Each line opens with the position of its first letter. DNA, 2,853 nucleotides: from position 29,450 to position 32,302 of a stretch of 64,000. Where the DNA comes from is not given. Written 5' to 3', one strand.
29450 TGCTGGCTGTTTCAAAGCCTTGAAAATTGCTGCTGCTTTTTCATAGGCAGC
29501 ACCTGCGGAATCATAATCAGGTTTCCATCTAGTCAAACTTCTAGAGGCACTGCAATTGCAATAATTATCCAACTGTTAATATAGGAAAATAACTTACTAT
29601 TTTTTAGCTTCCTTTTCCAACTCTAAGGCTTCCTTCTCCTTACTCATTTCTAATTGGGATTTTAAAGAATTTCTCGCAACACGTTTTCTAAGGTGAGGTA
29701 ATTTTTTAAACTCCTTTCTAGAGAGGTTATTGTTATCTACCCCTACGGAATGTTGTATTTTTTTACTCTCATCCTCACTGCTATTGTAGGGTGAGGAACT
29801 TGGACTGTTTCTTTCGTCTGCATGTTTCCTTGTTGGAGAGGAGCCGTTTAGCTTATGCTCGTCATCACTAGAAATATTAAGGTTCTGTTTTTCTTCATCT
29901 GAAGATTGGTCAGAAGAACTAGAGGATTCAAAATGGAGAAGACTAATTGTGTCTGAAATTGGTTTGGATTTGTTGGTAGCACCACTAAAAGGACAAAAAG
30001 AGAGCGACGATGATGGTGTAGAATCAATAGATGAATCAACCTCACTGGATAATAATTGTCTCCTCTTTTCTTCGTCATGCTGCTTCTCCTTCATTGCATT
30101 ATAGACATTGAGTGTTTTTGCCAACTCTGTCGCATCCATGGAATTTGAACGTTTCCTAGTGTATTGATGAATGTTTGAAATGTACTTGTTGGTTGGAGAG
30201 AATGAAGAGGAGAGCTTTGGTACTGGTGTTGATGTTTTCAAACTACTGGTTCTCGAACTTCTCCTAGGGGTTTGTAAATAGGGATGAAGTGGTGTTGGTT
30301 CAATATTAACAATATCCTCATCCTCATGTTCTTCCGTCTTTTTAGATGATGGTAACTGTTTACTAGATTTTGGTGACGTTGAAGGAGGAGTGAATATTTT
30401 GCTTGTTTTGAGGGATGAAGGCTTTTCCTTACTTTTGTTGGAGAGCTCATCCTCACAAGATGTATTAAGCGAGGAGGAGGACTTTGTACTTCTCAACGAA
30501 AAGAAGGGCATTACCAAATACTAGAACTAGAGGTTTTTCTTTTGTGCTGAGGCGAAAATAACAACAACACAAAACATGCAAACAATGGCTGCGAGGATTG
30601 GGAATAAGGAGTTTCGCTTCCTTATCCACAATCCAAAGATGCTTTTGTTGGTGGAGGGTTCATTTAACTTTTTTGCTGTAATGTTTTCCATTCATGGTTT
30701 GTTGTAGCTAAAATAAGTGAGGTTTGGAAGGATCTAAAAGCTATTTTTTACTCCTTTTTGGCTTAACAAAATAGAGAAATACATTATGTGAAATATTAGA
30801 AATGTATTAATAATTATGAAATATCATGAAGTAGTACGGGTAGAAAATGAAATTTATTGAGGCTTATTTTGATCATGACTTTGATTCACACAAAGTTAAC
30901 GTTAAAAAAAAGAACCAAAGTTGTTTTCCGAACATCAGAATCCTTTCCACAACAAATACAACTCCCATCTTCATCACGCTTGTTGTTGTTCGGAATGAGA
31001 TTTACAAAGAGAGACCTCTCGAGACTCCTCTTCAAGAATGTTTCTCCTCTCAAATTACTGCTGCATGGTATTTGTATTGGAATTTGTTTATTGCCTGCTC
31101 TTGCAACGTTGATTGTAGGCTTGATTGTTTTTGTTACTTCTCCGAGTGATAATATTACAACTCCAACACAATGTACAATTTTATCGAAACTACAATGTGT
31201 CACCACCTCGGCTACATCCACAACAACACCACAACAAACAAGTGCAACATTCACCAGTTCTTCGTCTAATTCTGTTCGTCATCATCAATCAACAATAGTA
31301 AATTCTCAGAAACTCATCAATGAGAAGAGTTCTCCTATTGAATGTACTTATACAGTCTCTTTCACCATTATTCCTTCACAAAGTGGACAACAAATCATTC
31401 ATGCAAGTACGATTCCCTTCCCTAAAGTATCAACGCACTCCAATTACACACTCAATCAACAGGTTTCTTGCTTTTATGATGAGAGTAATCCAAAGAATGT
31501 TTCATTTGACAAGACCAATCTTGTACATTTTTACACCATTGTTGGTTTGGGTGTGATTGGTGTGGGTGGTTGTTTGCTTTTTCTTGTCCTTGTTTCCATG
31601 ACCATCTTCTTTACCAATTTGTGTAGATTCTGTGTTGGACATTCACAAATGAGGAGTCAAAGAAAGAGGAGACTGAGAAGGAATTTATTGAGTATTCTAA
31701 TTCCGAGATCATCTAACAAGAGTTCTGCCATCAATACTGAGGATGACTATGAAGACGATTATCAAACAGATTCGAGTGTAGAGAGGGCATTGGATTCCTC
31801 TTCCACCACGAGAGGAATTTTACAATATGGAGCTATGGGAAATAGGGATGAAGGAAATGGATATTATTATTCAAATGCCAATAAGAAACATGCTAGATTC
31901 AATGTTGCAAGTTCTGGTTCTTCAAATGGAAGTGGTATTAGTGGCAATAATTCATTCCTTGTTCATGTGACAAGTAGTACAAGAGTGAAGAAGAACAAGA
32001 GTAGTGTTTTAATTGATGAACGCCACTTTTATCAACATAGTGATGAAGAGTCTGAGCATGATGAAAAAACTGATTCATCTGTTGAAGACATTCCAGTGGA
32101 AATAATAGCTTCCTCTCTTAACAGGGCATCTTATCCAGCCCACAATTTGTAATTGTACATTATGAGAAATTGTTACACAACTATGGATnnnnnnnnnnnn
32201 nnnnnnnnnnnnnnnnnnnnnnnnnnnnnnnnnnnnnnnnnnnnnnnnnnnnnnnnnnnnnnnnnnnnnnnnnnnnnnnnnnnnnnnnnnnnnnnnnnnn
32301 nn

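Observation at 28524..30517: A 306-aa Ser-rich ORF reads in frame straight into the gamma-SNAP start codon, with no intergenic space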

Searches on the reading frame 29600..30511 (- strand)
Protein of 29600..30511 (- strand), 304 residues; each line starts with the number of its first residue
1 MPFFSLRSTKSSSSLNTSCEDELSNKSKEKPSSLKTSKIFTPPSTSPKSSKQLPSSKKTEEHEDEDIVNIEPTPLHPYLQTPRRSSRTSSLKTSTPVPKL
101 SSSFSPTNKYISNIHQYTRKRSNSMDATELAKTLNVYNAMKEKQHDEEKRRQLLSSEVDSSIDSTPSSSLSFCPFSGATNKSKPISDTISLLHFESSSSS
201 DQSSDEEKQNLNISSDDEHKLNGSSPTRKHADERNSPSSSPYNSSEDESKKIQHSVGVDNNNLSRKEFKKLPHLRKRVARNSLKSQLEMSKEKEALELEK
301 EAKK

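Call 5: list_cluster_members(proteins=[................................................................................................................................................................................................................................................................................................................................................, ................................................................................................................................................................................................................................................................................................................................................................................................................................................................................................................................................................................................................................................, window:29600-30511:-, window:28527-29264:-])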
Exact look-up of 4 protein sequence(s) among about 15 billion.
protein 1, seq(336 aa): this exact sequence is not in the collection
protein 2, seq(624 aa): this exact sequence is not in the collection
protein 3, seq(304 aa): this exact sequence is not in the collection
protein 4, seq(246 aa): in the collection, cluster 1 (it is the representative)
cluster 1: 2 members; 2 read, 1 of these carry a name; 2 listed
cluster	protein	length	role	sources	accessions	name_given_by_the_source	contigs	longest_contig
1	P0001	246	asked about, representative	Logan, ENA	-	-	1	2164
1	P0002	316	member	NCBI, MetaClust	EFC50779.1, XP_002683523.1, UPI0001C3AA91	predicted protein, partial [Naegleria gruberi] | status=active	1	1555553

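Call 8: find_encoding_contigs(protein=P0002, flank=10000, max_places=6)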
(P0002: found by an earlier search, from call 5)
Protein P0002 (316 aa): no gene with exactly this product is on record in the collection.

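Call 9: find_encoding_contigs(protein=P0001, flank=10000, max_places=6)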
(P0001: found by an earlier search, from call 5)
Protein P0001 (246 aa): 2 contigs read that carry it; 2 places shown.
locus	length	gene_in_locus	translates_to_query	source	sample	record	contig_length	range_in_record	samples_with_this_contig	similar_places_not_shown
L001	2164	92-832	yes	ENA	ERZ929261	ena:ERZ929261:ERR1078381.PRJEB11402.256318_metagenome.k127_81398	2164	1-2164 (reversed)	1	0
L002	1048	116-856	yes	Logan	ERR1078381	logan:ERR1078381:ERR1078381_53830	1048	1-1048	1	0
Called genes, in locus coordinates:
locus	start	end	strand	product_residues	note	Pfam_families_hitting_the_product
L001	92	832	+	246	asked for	PF14938:SNAP, PF25170:TPR_WDR35 (faint)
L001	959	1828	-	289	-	-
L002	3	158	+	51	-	?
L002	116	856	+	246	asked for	PF14938:SNAP, PF25170:TPR_WDR35 (faint)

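Call 22: search_protein_representatives(protein=window:29600-30511:-)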
Query: 304 residues. Proteins with E-value up to 0.001 (for the whole library): 3; up to 1e-10: 3; up to 1e-30: 2. The best 3 are listed.
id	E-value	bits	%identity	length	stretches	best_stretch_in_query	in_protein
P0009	3.0e-76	273.1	69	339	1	1-304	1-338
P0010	6.2e-54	200.0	95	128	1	195-304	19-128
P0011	4.6e-19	85.7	57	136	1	1-131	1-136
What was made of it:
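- The extension has no homologue outside a handful of N. gruberi-like sequences: 3 hits among 1.84 billion representative proteins (call 22).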

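Call 28: find_encoding_contigs(protein=P0011, flank=10000, max_places=4)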
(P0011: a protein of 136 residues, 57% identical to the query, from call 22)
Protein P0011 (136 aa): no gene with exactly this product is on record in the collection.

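Call 29: find_encoding_contigs(protein=P0010, flank=10000, max_places=4)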
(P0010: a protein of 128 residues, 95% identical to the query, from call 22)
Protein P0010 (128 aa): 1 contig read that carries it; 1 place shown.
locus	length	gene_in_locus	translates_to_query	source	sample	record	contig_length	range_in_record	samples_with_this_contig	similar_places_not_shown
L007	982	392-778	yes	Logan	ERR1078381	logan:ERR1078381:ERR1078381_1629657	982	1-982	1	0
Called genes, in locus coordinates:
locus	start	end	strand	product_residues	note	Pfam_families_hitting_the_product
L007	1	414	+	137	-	?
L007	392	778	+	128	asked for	-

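Call 37: list_cluster_members(proteins=[P0010, P0009, P0011, window:29600-30517:-, window:29600-30139:-, window:29600-30094:-])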
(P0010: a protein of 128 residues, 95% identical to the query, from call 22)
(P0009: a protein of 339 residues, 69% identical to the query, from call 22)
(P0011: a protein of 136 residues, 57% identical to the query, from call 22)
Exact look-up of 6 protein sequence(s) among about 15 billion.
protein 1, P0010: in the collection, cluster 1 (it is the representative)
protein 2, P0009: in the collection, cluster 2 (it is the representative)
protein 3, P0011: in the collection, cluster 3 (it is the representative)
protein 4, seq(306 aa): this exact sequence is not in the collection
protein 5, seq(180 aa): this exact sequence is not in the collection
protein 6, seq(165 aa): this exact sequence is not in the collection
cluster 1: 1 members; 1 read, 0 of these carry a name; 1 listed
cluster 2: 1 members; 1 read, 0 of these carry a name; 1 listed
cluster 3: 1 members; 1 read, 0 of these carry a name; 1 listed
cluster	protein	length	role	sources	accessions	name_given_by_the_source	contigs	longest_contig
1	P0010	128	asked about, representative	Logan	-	-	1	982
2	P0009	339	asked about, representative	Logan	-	-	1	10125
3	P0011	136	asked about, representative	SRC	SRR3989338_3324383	-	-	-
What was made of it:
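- Tried and rejected: I tried 336-aa SNAP, 624-aa fusion, the 304- and 306-aa unspliced ORFs, and ORFs starting at internal Mets (calls 5, 37).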

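Call 50: predict_structure(alignment_id=A3)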
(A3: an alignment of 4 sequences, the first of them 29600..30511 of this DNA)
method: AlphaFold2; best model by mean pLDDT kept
length: 304 residues; sequences in the alignment: 4
mean_pLDDT: 55.2   pTM: 0.20
mean pLDDT of the five models: 55.2, 54.2, 52.6, 48.9, 47.3
residues with pLDDT >= 90: 0; 70-90: 68; 50-70: 86; < 50: 150
segments of 3 or more residues with pLDDT < 50: 1-3, 10-30, 32-42, 44-46, 48-53, 55-64, 89-96, 98-102, 104-106, 169-183, 185-188, 190-199, 209-225, 230-233, 235-238, 242-244, 251-255
pLDDT, mean of each block of 10 residues (from residue 1): 50 40 39 43 46 43 51 58 50 45 48 53 65 83 83 64 50 43 44 44 49 47 42 45 50 51 78 83 84 83 71
secondary structure, 60 per line:
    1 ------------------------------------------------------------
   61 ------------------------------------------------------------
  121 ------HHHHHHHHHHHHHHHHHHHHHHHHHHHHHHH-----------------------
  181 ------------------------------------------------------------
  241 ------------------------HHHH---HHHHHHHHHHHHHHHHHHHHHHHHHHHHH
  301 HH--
elements in order: H127-157 H265-268 H272-302
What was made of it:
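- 29648..30511 (-): N-terminal extension: 288 codons, 22.6% Ser, 32.2 kDa, pI 9.2, mostly disordered. AF2 gives pLDDT below 50 for half the residues (call 50).
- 30050..30217 (-): Conserved block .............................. followed by a predicted helix (residues 99-154). AF2 predicts a helix at 127-157 with pLDDT of about 83 (call 50).
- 29648..29725 (-): Basic junction block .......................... (residues 263-288), immediately upstream of the SNAP Met. AF2 predicts a helix at 272-302 that runs through Met289 (call 50).
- Closest known: Alpha-SNAP N-terminal membrane-attachment loop. Same: Here a polybasic helix sits directly N-terminal to helix 1 (call 50).
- AF2 predicts one continuous helix, residues 272-302, across the junction (call 50).
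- Tried and rejected: Only the 304-aa ORF was modelled, with a 4-sequence alignment, so low pLDDT is weak evidence of disorder (call 50).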

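Call 57: find_related_loci(query=A4, collection=metagenome_contigs, flank=4000)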
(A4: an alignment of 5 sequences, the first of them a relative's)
Query A4 (246 aa) in metagenome_contigs; peptide patterns used: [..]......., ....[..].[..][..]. (x = any residue, [..] = any of these).
263 stretches matched a pattern, but none encodes a relative of the query by tblastn (E <= 1e-3).

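Call 59: search_protein_families(library=pfam, proteins=[window:29648-30511:-], max_evalue=0.01)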
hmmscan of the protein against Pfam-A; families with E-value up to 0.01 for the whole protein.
window:29648-30511:- (288 aa): 0 families

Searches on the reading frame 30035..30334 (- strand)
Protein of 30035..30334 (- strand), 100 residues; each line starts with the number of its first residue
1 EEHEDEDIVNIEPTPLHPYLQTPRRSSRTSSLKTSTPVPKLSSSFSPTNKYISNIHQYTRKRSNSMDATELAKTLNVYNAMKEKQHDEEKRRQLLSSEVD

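Call 40: find_homologous_proteins(query=A1, max_evalue=0.01)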
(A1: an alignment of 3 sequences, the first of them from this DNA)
Query A1 (3 sequences) (100 aa, profile of the alignment): 1 proteins with E <= 0.01 among 81 candidates.
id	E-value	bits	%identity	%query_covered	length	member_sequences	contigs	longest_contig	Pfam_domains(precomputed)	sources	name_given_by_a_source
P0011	1.4e-35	139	66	69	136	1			-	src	-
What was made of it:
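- None beyond the absence of a public gene model for the ORF (calls 5, 37, 40).
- Tried and rejected: A profile of the central extension block retrieved only P0011 and missed the known positive P0009 (call 40).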

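Call 58: find_related_loci(query=A1, collection=metagenome_contigs, flank=4000)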
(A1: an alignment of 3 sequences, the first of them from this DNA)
Query A1 (100 aa) in metagenome_contigs; peptide patterns used: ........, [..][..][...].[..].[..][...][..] (x = any residue, [..] = any of these).
600 stretches matched a pattern, but none encodes a relative of the query by tblastn (E <= 1e-3).
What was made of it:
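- Tried and rejected: Two metagenome scans, one with the SNAP exon-3 profile and one with the extension profile, found no further loci (calls 57, 58).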

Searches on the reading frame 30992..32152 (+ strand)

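Call 59: search_protein_families(library=pfam, proteins=[window:30992-32152:+], max_evalue=0.01)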
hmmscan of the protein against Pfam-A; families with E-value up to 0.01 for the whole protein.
window:30992-32152:+ (386 aa): 1 family
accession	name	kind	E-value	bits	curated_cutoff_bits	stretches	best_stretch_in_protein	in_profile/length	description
PF21827.1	New_glue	-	0.00068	19.8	31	1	32-105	5-78/94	New glue protein family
